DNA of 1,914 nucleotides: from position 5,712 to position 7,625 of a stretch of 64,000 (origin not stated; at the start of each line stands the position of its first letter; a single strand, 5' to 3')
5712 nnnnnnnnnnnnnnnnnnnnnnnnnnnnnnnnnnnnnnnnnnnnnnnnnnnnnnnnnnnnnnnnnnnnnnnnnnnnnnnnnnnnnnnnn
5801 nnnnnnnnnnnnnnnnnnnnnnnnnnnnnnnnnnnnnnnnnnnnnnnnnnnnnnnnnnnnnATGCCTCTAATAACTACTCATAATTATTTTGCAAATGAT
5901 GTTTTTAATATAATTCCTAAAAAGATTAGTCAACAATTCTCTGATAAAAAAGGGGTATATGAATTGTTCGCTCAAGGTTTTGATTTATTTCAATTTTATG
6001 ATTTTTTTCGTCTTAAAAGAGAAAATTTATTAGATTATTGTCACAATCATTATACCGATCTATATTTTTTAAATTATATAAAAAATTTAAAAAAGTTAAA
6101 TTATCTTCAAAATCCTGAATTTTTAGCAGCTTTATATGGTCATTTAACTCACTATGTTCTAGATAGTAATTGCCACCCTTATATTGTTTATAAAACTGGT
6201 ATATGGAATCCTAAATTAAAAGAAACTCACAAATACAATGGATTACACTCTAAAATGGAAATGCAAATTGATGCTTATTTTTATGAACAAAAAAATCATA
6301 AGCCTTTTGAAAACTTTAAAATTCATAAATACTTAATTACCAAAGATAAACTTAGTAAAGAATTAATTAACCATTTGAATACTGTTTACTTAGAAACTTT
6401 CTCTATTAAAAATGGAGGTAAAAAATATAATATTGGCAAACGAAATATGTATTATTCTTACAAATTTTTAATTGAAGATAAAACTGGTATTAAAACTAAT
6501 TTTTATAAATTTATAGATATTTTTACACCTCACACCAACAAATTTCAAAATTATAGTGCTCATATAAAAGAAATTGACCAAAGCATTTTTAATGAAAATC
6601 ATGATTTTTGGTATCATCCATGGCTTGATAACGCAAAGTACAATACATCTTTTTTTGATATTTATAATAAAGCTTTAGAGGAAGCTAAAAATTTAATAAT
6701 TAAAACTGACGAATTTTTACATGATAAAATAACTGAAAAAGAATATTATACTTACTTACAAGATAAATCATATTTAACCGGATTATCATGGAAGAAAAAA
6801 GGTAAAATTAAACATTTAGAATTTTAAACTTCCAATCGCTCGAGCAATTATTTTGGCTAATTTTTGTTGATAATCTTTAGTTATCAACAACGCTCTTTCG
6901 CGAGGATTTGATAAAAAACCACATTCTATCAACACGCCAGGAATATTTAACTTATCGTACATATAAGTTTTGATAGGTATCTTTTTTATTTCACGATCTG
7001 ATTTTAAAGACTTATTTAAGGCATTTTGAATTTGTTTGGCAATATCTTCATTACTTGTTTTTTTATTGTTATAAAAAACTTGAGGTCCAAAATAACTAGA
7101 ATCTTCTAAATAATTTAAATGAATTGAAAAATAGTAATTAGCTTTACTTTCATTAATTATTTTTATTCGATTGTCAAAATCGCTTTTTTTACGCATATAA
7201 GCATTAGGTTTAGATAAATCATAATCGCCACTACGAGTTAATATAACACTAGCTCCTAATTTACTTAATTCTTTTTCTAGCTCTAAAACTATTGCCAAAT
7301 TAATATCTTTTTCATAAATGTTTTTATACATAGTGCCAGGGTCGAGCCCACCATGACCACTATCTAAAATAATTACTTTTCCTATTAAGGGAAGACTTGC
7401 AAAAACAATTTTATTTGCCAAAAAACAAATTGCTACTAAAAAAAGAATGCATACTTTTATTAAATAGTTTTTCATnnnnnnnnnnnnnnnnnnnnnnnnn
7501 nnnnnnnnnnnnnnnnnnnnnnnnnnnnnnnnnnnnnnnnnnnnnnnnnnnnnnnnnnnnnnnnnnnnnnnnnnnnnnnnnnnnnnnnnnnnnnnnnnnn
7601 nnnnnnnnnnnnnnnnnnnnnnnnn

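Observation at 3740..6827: Accessory patch downstream of cwlD: Abi_2 abortive-infection gene coupled to htrA, plus a divergent zinc-PLC-like gene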

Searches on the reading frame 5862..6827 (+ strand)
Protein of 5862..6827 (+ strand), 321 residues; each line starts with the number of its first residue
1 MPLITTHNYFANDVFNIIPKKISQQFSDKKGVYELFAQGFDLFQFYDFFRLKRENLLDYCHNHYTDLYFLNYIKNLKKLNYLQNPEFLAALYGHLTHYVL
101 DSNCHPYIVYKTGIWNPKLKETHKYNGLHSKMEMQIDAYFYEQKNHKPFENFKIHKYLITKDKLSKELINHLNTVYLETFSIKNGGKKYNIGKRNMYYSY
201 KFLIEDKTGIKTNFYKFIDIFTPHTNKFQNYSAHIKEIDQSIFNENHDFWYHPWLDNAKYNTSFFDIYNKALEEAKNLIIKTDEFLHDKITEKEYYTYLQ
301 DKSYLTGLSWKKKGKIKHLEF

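Call 3: search_protein_families(library=pfam, proteins=[window:5862-6827:+], max_evalue=0.01)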
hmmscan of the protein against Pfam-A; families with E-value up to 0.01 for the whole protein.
window:5862-6827:+ (321 aa): 1 family
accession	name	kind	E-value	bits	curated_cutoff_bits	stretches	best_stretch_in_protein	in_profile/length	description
PF00882.24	Zn_dep_PLPC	-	9.1e-10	39.2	26.8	1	6-173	1-157/167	Zinc dependent phospholipase C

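Call 4: search_protein_families(library=padloc, proteins=[window:5862-6827:+], max_evalue=0.01)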
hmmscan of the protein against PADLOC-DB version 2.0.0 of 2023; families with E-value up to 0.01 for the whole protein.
window:5862-6827:+ (321 aa): 0 families

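Call 40: search_solved_structures(query=window:5862-6827:+, max_evalue=1, show_alignments=2)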
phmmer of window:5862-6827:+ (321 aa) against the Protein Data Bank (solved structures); distinct sequences matched with E-value up to 1: 0.

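Call 46: search_protein_families(library=ncbifam, proteins=[window:5862-6827:+], max_evalue=0.001)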
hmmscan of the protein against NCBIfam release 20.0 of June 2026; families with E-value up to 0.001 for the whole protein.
window:5862-6827:+ (321 aa): 0 families

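Call 60: find_homologous_proteins(query=window:5862-6827:+, max_evalue=0.001)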
Query window:5862-6827:+ (321 aa): 79 proteins with E <= 0.001 among 1232 candidates.
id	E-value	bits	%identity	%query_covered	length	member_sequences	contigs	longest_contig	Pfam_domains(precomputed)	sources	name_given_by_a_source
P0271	1.5e-214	730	100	100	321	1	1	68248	PF00882.25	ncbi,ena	-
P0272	6.7e-158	544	75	100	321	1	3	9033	PF00882.25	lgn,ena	-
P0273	4.9e-137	475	67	100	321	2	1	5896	PF00882.25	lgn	-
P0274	4.7e-132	459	66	100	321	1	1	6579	PF00882.25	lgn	-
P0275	2.2e-127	444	63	100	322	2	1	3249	PF00882.25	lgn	-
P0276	4.2e-126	439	63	100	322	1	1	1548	PF00882.25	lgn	-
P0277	2.1e-125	437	64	100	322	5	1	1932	PF00882.25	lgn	-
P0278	5.8e-125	436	64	100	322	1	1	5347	PF00882.25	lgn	-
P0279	5.2e-118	413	61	100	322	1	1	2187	PF00882.25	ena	-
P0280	5.3e-117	409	61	100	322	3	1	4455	PF00882.25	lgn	-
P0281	2.9e-115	404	59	100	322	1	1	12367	PF00882.25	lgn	-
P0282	2.9e-115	404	60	100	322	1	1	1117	PF00882.25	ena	-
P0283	2.0e-113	398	58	100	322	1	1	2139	PF00882.25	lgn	-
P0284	2.5e-112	394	60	100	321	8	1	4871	PF00882.25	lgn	-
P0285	1.0e-111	392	60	100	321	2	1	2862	PF00882.25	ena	-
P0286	9.8e-111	389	58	100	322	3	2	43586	PF00882.25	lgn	-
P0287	1.1e-110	389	59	100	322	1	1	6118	PF00882.25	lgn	-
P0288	2.9e-110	387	59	100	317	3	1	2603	PF00882.25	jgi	jgi:hypothetical protein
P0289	4.2e-110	387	58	100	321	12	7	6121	PF00882.25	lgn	-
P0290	1.2e-109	385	57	100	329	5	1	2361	PF00882.25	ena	-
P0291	2.1e-107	378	58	100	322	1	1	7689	PF00882.25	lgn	-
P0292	3.0e-107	377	59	100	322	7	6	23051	PF00882.25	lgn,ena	-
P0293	3.3e-107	377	58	100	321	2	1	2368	PF00882.25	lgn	-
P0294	6.2e-107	376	58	100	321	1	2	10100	PF00882.25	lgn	-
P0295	4.6e-106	373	56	100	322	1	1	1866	PF00882.25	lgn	-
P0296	1.2e-105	372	58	100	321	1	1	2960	PF00882.25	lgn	-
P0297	1.4e-105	372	57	100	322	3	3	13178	PF00882.25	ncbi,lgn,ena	-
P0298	1.6e-105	372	55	100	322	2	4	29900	PF00882.25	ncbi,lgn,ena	-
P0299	1.7e-105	372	56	100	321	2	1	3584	PF00882.25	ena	-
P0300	1.8e-105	371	58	100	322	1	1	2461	PF00882.25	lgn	-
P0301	2.0e-105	371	57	100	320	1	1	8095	PF00882.25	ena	-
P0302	2.3e-105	371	58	100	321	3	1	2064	PF00882.25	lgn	-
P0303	8.4e-105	369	56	100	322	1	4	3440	PF00882.25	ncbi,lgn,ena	-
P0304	1.5e-104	368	56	100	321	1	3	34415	PF00882.25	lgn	-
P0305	6.6e-104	366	55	100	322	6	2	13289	PF00882.25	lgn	-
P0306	8.2e-104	366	56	100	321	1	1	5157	PF00882.25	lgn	-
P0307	8.3e-103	363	55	100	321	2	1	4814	PF00882.25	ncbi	-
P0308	3.3e-102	361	54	100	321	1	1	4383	PF00882.25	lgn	-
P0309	1.1e-101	359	55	100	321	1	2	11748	PF00882.25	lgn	-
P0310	1.1e-101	359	55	100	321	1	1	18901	PF00882.25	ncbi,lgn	-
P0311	5.4e-101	357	55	100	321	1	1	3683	PF00882.25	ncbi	-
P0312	7.6e-101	356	55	100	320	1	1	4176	PF00882.25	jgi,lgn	jgi:hypothetical protein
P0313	1.3e-100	356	56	100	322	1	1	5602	PF00882.25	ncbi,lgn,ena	-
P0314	3.2e-100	354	53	100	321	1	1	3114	PF00882.25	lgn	-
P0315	4.8e-100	354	53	100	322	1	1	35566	PF00882.25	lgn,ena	-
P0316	5.0e-100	354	55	100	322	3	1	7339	PF00882.25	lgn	-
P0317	1.6e-99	352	53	100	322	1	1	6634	PF00882.25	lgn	-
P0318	3.3e-99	351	53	100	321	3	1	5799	PF00882.25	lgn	-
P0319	9.6e-98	346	55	100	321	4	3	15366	PF00882.25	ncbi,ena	-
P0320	1.0e-97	346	54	98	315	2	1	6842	PF00882.25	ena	-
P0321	5.3e-97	344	53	100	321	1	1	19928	PF00882.25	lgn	-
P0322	5.8e-97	344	52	100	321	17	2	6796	PF00882.25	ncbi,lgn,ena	-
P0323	1.7e-95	339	53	100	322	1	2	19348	PF00882.25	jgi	-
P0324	3.2e-95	338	54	100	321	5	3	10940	PF00882.25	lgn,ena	-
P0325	4.8e-93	331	49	100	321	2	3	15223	PF00882.25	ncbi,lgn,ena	-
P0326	4.8e-92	327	49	100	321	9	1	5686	PF00882.25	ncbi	-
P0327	2.1e-91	325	49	100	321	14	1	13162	PF00882.25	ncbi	-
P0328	4.8e-89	318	50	100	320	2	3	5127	PF00882.25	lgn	-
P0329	1.5e-88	316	51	100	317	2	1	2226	PF00882.25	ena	-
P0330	4.5e-82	295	46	100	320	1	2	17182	PF00882.25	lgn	-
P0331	7.1e-82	294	50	100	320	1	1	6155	PF00882.25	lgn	-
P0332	7.2e-81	291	47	100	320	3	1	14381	PF00882.25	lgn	-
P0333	5.7e-77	278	46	100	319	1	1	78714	PF00882.25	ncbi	-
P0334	5.1e-76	275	46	100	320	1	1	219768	PF00882.25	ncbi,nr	ncbi:MAG: zinc dependent phospholipase C family protein [Ruminococcus sp.]|nr:zinc dependent phospho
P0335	1.3e-75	273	45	100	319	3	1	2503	PF00882.25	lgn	-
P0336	1.4e-74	270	49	100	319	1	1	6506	PF00882.25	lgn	-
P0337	4.7e-71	258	44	100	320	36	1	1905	PF00882.25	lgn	-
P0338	4.1e-70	255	43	100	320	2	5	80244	PF00882.25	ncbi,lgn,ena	-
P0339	4.9e-70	255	43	100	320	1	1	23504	PF00882.25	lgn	-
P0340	1.5e-69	253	43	100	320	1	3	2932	PF00882.25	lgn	-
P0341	2.2e-67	246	46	97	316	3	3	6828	PF00882.25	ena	-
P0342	2.2e-67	246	60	65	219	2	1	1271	PF00882.25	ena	-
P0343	1.5e-64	237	49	74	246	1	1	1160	PF00882.25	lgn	-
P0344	4.0e-59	219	49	78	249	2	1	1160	PF00882.25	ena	-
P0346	1.6e-51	194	37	100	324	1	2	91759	PF00882.25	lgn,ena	-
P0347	3.1e-51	193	38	98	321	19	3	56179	PF00882.25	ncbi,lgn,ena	-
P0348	5.5e-42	163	36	96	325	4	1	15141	PF00882.25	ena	-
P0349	2.6e-30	125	32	100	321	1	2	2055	PF00882.25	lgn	-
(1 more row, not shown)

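Call 77: predict_structure(alignment_id=A2)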
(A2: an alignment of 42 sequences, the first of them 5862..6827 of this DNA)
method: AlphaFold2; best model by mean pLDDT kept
length: 321 residues; sequences in the alignment: 42
mean_pLDDT: 95.2   pTM: 0.93
mean pLDDT of the five models: 95.2, 94.8, 94.7, 94.7, 94.7
residues with pLDDT >= 90: 286; 70-90: 32; 50-70: 3; < 50: 0
segments of 3 or more residues with pLDDT < 50: none
pLDDT, mean of each block of 10 residues (from residue 1): 91 99 98 98 91 91 96 97 97 99 97 92 92 97 97 96 97 98 98 96 94 92 81 94 97 94 98 99 98 98 96 91 88
secondary structure, 60 per line:
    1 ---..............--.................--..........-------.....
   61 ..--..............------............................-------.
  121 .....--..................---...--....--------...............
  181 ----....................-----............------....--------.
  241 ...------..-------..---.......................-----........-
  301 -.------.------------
elements in order: H4-17 H20-36 H39-48 H56-62 H65-78 H85-112 H120-125 H128-145 H154-157 H166-180 H185-204 H210-221 H228-231 H240-243 H264-286 H292-299

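Call 80: fold_search(model_id=the predicted structure, library=pdb)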
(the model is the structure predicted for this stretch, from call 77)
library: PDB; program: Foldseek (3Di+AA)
matches with E <= 10: 163; with E <= 0.001: 0
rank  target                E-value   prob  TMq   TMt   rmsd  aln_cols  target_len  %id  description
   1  10le_A                1.1e+00  0.04  0.14  0.13  20.2       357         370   10  X-ray structure of the Bacteroides fragilis Nramp/MntH divalent transition metal transporter WT in an inward-open, man (released 2026-03-04)
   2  1yyr_B                1.2e+00  0.03  0.12  0.12  22.0       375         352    9  Y305F Trichodiene Synthase: Complex With Mg, Pyrophosphate, and (4R)-7-azabisabolene (released 2005-03-29)
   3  7p1k_A                1.3e+00  0.04  0.13  0.11  21.2       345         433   11  Cryo EM structure of bison NHA2 in nano disc structure (released 2022-01-26)
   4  9p8v_B                1.8e+00  0.04  0.14  0.11  22.8       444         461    9  Structure of CloA in complex with dGTP and dTTP (released 2025-07-30)
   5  4pd5                  1.9e+00  0.05  0.16  0.13  22.7       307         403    8  Crystal structure of vcCNT-7C8C bound to gemcitabine (released 2014-08-13)
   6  9p8u_A                2.3e+00  0.04  0.15  0.12  23.6       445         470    9  Structure of CloA in complex with dGTP and p3diT (released 2025-07-30)
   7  23xk_A                2.4e+00  0.04  0.17  0.14  21.4       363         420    9  Cryo-EM structure of human sodium/proton antiporter NHE1 in complex with Cariporide in an outward-open conformation (released 2026-04-08)
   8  6oix_B                2.4e+00  0.03  0.12  0.09  23.4       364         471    7  Structure of Escherichia coli dGTPase bound to GTP (released 2019-05-08)
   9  4hw3_J                2.6e+00  0.04  0.10  0.17  17.1       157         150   14  Discovery of potent Mcl-1 inhibitors using fragment-based methods and structure-based design (released 2013-01-09)
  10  6v1v_A                2.6e+00  0.02  0.12  0.07  22.0       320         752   15  VIP3B (VIP3B_2160) adapted for crystallization (released 2019-12-18)
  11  4x9e_B                2.7e+00  0.02  0.11  0.08  25.6       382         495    5  DEOXYGUANOSINETRIPHOSPHATE TRIPHOSPHOHYDROLASE from Escherichia coli with two DNA effector molecules (released 2015-02-25)
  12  29mu_B                2.9e+00  0.03  0.13  0.13  20.3       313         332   10  Sesterterpene Synthase from Streptomyces mobaraensis (Sestermobaraene Synthase, SmTS1) in complex with pyrophosphate ( (released 2026-04-08)
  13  7py4_A                3.0e+00  0.05  0.17  0.07  16.0       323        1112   12  Cryo-EM structure of ATP8B1-CDC50A in E2P autoinhibited state (released 2022-04-27)
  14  7tu2_A                3.0e+00  0.03  0.15  0.12  21.6       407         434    8  Structure of the L. blandensis dGTPase R37A mutant bound to Mn (released 2022-06-01)
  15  6b4l_A                3.1e+00  0.06  0.11  0.21  17.1       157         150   13  Crystal structure of MCL-1 in complex with a BIM competitive inhibitor (released 2017-10-04)
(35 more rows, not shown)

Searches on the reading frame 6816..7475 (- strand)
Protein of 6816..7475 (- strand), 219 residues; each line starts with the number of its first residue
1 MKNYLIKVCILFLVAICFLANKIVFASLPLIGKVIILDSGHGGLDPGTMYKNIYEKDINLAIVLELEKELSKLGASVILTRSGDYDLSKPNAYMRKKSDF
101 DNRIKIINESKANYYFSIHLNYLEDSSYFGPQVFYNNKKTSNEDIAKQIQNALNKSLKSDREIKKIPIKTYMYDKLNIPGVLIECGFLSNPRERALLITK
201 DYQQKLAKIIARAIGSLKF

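Call 3: search_protein_families(library=pfam, proteins=[window:6816-7475:-], max_evalue=0.01)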
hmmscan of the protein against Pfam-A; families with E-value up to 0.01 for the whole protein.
window:6816-7475:- (219 aa): 1 family
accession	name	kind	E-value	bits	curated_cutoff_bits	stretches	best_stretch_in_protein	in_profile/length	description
PF01520.23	Amidase_3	-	6.4e-44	150.5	27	1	35-214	1-172/174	N-acetylmuramoyl-L-alanine amidase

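Call 4: search_protein_families(library=padloc, proteins=[window:6816-7475:-], max_evalue=0.01)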
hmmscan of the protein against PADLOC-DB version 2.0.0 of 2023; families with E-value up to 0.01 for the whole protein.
window:6816-7475:- (219 aa): 2 families
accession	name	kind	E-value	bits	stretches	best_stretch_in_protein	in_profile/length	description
PDLC04983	PDC-S26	-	2.4e-05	21.9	1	54-210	246-403/413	-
PDLC03899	NsnC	-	0.00045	17.7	1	128-212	6-87/299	-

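Call 46: search_protein_families(library=ncbifam, proteins=[window:6816-7475:-], max_evalue=0.001)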
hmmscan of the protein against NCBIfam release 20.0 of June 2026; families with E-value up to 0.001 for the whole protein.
window:6816-7475:- (219 aa): 7 families
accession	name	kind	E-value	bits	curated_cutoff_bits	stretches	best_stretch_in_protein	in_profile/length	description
TIGR02883.1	spore_cwlD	equivalog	2.6e-56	190.7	221.55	1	33-214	1-186/189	N-acetylmuramoyl-L-alanine amidase CwlD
NF007751.0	PRK10431.1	equivalog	5.4e-15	54.9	532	2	34-150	193-300/445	N-acetylmuramoyl-L-alanine amidase AmiB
NF007652.1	PRK10319.1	equivalog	5.7e-15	55.3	400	2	33-155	58-171/291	N-acetylmuramoyl-L-alanine amidase AmiA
NF038267.1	amidase_AmiC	exception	3.4e-11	42.4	700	1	34-156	188-301/407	N-acetylmuramoyl-L-alanine amidase AmiC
NF038140.1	amidase_Rv3717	exception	4.9e-08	32.7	335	0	178-214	191-227/233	Rv3717 family N-acetylmuramoyl-L-alanine amidase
NF006147.0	PRK08295.1-4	equivalog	0.00067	19.3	212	1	79-157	122-200/201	RNA polymerase factor sigma-70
NF050040.1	horm_taper_TftA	equivalog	0.00086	18.1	500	0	104-211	64-177/450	hormogonium tapered terminus morphoprotein TftA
